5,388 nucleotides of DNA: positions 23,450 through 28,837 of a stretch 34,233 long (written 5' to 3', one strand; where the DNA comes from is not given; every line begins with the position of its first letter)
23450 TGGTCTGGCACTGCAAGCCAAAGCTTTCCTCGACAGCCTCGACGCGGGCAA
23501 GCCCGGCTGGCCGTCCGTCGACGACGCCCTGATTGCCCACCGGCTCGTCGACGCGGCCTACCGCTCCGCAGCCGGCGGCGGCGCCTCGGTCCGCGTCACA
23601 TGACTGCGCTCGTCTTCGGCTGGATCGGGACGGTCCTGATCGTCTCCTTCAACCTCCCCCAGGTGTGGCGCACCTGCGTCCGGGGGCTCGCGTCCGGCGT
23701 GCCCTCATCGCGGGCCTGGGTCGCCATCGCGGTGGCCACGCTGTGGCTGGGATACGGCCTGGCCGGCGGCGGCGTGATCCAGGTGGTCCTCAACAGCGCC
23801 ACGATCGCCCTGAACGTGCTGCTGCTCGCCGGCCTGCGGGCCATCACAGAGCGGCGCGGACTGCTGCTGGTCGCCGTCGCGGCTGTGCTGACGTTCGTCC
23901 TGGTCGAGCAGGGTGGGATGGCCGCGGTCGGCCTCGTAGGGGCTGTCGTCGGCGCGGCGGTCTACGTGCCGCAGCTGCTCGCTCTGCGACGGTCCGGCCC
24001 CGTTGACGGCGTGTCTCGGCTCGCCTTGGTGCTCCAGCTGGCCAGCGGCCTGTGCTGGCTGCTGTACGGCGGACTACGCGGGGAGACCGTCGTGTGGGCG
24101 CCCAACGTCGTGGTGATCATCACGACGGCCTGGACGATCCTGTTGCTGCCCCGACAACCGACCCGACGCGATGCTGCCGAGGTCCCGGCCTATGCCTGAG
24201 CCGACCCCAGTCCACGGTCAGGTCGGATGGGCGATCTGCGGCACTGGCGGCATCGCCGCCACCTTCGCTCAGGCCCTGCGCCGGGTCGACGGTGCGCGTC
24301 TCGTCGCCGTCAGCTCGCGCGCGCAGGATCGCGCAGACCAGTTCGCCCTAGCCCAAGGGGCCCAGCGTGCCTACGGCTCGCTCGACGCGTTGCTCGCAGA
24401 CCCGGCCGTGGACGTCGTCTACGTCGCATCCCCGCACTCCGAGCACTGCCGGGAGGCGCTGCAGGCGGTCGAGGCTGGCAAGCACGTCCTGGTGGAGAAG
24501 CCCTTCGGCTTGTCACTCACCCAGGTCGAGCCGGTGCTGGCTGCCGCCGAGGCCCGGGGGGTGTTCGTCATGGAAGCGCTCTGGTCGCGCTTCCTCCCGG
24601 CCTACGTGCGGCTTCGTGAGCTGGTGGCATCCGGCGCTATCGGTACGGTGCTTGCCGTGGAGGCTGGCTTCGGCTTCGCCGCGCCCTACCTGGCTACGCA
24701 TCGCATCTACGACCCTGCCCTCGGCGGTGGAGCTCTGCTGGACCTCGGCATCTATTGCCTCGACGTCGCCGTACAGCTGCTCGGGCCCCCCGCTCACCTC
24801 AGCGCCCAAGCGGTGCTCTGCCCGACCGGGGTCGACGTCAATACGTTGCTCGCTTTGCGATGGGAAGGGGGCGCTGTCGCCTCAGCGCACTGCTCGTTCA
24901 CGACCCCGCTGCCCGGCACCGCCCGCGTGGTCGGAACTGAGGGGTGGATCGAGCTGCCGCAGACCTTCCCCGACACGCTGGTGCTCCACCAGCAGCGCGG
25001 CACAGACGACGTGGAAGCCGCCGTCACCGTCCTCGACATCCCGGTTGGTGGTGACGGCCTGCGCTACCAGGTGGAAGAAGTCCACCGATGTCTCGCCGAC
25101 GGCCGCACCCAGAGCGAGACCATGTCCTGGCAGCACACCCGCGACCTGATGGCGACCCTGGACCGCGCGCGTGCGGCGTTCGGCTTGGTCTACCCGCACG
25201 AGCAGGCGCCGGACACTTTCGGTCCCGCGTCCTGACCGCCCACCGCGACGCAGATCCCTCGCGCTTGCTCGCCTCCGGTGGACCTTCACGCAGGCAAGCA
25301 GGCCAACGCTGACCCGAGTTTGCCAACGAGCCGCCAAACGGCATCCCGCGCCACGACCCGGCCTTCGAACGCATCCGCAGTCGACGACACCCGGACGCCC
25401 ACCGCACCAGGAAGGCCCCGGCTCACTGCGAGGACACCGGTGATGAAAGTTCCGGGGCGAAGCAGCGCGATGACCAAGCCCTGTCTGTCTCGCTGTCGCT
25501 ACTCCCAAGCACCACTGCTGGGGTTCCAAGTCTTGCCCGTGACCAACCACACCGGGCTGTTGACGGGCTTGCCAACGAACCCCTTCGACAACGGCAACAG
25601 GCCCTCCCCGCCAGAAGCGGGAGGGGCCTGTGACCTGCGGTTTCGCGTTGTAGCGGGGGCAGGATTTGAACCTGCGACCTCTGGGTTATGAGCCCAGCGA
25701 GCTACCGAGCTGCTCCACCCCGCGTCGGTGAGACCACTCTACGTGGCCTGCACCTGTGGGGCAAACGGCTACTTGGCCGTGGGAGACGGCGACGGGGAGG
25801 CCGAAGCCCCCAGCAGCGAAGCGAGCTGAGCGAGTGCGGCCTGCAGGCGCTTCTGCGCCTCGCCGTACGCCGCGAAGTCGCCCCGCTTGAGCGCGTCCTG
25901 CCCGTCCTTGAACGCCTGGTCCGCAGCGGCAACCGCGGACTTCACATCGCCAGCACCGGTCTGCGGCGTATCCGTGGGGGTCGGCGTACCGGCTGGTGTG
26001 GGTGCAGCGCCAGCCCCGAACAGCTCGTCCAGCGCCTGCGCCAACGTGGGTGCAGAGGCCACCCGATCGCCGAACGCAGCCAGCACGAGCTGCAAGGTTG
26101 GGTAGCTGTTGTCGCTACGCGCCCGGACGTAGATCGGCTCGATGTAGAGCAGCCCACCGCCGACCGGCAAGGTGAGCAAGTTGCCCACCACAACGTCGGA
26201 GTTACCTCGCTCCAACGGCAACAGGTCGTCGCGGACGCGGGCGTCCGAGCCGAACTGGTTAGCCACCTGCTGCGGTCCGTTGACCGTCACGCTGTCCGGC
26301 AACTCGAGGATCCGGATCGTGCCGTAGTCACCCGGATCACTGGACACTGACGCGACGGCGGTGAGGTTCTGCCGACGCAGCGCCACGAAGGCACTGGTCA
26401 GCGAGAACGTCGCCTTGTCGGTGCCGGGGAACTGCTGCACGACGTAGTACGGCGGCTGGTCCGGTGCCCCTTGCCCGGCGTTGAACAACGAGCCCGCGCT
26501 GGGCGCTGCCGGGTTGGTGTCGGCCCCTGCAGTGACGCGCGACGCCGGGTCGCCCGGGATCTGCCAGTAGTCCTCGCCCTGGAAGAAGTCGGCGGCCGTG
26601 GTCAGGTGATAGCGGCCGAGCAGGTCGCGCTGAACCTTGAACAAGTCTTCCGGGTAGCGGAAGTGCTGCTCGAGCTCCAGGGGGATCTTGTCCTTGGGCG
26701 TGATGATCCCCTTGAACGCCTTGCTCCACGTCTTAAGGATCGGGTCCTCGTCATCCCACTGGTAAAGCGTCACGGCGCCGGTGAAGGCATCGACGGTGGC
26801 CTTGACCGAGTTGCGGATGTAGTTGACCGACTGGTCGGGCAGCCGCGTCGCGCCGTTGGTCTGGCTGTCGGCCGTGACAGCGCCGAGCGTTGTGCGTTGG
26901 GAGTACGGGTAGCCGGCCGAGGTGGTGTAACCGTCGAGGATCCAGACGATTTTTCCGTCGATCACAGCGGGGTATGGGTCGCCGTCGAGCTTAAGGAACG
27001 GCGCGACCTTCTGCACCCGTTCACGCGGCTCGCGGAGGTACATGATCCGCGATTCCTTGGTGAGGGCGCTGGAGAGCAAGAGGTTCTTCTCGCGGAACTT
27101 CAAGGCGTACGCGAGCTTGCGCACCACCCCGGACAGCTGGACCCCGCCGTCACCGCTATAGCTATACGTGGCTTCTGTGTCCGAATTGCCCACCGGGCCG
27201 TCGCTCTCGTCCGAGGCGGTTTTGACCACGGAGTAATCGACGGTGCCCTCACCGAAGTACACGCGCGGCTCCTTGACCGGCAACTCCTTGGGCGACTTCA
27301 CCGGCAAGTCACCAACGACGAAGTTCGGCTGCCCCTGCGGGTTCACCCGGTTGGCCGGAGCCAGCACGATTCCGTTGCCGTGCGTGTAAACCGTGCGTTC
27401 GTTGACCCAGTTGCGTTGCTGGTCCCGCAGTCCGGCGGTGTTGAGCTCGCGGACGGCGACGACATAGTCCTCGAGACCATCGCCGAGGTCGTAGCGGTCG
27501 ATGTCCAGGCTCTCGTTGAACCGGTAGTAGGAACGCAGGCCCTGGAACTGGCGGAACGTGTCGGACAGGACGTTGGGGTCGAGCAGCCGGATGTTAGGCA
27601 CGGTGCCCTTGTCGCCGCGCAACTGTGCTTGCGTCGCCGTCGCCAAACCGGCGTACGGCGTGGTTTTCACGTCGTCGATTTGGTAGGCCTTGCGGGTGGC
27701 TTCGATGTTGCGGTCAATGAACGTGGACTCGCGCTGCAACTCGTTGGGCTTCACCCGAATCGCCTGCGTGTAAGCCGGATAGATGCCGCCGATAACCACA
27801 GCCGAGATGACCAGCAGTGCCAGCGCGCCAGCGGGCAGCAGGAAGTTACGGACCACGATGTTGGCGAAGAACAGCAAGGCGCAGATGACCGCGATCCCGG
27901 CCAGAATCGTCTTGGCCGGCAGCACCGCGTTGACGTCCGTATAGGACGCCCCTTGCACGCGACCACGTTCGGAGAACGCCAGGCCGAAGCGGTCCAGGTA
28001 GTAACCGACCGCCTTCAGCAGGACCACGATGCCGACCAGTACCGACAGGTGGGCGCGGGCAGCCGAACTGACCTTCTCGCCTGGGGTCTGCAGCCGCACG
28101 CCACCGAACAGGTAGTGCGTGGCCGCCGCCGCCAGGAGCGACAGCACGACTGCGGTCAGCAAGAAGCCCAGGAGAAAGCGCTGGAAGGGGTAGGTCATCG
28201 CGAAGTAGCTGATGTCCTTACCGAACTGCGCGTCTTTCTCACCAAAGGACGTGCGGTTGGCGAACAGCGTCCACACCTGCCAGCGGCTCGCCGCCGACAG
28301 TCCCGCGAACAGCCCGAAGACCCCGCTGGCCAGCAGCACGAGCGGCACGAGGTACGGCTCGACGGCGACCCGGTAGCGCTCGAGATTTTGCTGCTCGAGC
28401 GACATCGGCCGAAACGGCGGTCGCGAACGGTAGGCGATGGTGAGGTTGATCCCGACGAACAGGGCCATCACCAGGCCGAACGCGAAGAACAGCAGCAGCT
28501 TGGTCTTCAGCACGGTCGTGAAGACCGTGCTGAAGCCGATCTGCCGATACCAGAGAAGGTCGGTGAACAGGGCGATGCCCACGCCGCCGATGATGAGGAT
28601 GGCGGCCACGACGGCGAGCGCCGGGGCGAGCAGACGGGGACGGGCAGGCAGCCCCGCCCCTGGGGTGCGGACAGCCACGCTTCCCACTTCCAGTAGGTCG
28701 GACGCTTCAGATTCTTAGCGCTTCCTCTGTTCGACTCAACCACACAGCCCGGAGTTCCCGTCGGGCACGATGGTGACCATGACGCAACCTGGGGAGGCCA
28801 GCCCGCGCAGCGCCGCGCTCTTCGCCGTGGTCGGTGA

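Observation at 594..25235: Candidate undescribed system: import and intracellular dismantling of an acylated GlcNAc-containing glycoconjugate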

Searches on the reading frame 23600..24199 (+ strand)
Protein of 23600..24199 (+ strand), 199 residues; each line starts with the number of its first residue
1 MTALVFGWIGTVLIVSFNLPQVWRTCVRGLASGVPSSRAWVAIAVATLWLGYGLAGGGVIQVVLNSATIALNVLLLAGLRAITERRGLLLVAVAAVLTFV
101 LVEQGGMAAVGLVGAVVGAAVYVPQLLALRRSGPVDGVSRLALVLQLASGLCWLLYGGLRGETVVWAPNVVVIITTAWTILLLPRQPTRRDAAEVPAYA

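Call 7: search_protein_families(library=pfam, proteins=[window:23600-24199:+], max_evalue=0.01)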
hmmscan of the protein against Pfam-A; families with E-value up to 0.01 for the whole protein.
window:23600-24199:+ (199 aa): 2 families
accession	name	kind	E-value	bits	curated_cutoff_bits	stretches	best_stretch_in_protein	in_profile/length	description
PF04193.19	PQ-loop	-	1.5e-08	34.7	22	1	109-156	4-51/61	PQ loop repeat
PF03083.21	MtN3_slv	-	5.5e-08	33.2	23.7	1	123-182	19-78/87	Sugar efflux transporter for intercellular exchange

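Call 9: search_protein_families(library=ncbifam, proteins=[window:23600-24199:+], max_evalue=0.001)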
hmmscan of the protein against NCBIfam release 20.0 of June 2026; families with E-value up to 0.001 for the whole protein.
window:23600-24199:+ (199 aa): 2 families
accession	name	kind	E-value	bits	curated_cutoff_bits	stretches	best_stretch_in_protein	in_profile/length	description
NF037967.1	SemiSWEET_1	subfamily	1.3e-17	64.6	200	1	7-176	1-189/196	SemiSWEET transporter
NF037968.1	SemiSWEET_2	subfamily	2.9e-11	43.4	80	2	111-182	1-71/76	SemiSWEET transporter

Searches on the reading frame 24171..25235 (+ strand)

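Call 7: search_protein_families(library=pfam, proteins=[window:24171-25235:+], max_evalue=0.01)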
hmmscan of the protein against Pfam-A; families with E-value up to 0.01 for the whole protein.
window:24171-25235:+ (354 aa): 4 families
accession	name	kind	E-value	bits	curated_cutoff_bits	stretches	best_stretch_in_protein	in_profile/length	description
PF22725.1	GFO_IDH_MocA_C3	-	2e-26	92.8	27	1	145-261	1-124/124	GFO/IDH/MocA C-terminal domain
PF01408.29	GFO_IDH_MocA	-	3.8e-25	89.3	24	1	19-135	2-118/120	Oxidoreductase family, NAD-binding Rossmann fold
PF02894.22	GFO_IDH_MocA_C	-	1.4e-08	35.3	22.9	1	149-282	1-151/218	Oxidoreductase family, C-terminal alpha/beta domain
PF03447.22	NAD_binding_3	-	1e-05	26.6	24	1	24-131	1-111/116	Homoserine dehydrogenase, NAD binding domain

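Call 9: search_protein_families(library=ncbifam, proteins=[window:24171-25235:+], max_evalue=0.001)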
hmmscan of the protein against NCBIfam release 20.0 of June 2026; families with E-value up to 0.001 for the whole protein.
window:24171-25235:+ (354 aa): 10 families
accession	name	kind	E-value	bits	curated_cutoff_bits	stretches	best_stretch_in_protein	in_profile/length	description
TIGR04380.1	myo_inos_iolG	equivalog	1.7e-26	92.9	355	1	20-279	4-269/330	inositol 2-dehydrogenase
NF040723.1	UDP-GlcNAcDh_Arch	equivalog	1e-20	74.5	450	1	21-274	4-248/302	UDP-N-acetylglucosamine 3-dehydrogenase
NF008607.0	PRK11579.1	subfamily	3e-20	72.5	330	1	24-213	11-198/346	oxidoreductase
NF041392.1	XylDh_Gfo6_Halo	equivalog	1.4e-19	70.1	350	1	15-283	14-296/350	D-xylose 1-dehydrogenase Gfo6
NF007574.0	PRK10206.1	equivalog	1.6e-17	63.6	352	1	69-211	55-194/345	oxidoreductase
NF052479.1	LevoglcsnDh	equivalog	1.8e-16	59.8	650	1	50-212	44-210/386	levoglucosan dehydrogenase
NF052679.1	InsChiInosDhIolG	equivalog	2.7e-13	49.7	540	1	21-165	6-153/343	bifunctional inositol 2-dehydrogenase/D-chiro-inositol 1-dehydrogenase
NF058563.1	BT_2159_fam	equivalog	1.1e-05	24.6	650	1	29-200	12-179/350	disaccharide 3-dehydrogenase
NF009825.0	PRK13302.1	equivalog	4.1e-05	23.2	253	1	19-112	8-100/271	aspartate dehydrogenase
NF058561.1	BT_2158_fam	equivalog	4.5e-05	22.2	750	1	70-165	85-182/487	glycoside 3-dehydrogenase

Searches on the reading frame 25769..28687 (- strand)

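Call 7: search_protein_families(library=pfam, proteins=[window:25769-28687:-], max_evalue=0.01)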
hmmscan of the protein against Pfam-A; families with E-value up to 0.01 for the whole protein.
window:25769-28687:- (972 aa): 1 family
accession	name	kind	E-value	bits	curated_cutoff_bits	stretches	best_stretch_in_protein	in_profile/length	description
PF03699.18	UPF0182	-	2.4e-284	945.7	27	1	22-822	3-767/770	Uncharacterised protein family (UPF0182)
